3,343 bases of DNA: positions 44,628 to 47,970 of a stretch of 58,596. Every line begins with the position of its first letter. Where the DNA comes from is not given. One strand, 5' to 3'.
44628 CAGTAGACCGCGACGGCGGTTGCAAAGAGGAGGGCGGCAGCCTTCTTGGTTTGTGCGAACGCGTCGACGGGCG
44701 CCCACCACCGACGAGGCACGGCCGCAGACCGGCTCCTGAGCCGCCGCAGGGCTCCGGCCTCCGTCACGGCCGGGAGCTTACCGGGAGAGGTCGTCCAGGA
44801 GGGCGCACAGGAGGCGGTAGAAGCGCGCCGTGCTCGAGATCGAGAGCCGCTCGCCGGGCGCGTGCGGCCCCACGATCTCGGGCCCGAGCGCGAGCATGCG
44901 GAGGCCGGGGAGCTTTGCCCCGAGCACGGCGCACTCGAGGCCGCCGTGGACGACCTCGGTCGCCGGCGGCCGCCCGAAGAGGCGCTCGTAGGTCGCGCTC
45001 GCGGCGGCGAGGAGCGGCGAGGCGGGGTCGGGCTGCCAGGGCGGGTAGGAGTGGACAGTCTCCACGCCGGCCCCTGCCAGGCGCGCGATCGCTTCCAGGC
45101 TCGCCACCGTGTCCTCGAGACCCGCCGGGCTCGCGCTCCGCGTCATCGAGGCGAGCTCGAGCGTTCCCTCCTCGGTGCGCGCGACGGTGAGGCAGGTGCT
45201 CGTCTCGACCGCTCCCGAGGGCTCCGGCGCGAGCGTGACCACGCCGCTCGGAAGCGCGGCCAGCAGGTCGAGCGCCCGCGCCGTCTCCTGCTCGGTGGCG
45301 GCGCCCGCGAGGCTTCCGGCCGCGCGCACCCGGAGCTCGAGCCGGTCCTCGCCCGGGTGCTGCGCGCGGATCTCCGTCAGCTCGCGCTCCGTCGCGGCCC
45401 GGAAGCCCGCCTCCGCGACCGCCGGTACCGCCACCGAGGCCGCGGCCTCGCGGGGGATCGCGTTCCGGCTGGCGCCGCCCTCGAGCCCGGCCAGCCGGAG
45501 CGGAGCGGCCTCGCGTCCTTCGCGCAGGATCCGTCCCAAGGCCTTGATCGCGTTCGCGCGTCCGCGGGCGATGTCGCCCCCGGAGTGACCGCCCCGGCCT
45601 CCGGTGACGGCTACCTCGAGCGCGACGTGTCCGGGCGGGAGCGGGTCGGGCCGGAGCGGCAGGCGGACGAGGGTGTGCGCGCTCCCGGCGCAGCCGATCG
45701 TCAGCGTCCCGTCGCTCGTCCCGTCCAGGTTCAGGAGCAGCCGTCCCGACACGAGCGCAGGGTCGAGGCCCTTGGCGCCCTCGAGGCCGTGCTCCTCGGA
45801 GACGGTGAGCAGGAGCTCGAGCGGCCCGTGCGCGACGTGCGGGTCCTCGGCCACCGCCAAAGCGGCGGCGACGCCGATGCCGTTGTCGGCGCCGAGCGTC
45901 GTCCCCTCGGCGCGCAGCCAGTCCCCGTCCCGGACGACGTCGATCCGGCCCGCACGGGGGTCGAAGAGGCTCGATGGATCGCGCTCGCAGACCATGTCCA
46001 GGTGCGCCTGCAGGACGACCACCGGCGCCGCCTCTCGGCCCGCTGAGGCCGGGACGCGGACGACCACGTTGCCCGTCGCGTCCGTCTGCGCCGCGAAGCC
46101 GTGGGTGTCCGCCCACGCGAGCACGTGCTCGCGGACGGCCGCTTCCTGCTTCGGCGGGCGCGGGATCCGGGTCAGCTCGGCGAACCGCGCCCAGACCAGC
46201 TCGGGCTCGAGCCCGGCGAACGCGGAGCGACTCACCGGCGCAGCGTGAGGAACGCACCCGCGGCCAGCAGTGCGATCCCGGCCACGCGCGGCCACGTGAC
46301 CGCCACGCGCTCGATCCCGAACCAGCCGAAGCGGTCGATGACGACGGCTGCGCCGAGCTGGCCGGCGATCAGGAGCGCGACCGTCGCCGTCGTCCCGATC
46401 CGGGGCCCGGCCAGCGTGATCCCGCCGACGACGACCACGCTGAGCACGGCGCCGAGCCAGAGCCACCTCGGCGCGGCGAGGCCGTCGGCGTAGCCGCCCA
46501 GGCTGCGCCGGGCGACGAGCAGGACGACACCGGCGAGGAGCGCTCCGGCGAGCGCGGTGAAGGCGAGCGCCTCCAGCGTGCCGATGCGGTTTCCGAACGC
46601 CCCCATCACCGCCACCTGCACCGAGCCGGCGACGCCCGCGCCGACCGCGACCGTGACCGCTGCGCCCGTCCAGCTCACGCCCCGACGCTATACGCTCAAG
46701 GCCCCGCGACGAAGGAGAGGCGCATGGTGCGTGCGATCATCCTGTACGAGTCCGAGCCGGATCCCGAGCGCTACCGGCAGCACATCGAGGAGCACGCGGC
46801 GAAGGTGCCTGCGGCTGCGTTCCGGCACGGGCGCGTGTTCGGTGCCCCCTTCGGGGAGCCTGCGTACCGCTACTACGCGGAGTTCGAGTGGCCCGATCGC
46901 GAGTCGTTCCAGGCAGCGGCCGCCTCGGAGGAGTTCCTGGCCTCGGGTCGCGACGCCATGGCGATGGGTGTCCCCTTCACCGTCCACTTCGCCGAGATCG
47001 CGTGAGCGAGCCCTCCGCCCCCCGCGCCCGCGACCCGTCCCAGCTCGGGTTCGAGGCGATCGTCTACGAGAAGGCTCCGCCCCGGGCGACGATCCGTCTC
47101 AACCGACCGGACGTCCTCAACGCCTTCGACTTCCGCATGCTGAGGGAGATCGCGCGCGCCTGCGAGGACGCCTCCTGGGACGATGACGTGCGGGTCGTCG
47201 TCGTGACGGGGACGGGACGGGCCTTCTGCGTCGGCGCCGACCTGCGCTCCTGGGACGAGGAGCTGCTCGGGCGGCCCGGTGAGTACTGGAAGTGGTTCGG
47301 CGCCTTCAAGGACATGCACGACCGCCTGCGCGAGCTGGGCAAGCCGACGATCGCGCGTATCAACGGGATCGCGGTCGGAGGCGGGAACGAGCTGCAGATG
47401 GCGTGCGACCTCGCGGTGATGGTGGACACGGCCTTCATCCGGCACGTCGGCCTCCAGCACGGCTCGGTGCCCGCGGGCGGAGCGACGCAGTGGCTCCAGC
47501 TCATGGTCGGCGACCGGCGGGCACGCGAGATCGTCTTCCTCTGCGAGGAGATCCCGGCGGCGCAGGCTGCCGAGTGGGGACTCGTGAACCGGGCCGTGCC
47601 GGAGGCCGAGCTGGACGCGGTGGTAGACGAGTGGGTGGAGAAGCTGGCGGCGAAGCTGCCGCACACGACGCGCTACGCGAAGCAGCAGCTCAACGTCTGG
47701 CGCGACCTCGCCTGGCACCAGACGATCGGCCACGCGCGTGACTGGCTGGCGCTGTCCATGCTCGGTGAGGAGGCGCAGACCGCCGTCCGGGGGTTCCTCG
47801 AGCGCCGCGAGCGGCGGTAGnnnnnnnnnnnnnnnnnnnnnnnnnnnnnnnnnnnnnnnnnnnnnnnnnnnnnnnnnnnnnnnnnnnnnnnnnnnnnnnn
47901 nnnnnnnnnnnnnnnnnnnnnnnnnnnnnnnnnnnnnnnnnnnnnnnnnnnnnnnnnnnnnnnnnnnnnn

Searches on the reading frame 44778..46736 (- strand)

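Call 50: search_protein_families(library=pfam, proteins=[window:44778-46736:-], max_evalue=0.0001)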
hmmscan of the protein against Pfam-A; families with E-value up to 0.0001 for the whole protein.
window:44778-46736:- (652 aa): 3 families
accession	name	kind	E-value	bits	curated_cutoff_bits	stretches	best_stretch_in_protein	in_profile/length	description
PF01546.33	Peptidase_M20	-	2e-11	44.6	24.6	1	242-648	2-205/206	Peptidase family M20/M25/M40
PF07687.19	M20_dimer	-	5.5e-07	29.9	21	1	380-454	15-96/107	Peptidase dimerisation domain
PF04389.22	Peptidase_M28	-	1.3e-05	25.5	21.3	1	223-343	1-98/193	Peptidase family M28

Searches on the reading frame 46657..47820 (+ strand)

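Call 50: search_protein_families(library=pfam, proteins=[window:46657-47820:+], max_evalue=0.0001)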
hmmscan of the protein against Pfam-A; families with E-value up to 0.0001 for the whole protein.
window:46657-47820:+ (387 aa): 2 families
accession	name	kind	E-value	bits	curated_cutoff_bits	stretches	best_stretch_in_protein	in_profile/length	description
PF00378.25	ECH_1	-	1.2e-49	169.4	27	1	144-385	7-245/251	Enoyl-CoA hydratase/isomerase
PF16113.10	ECH_2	-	1.1e-25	91.3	27.2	1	145-330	3-188/335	Enoyl-CoA hydratase/isomerase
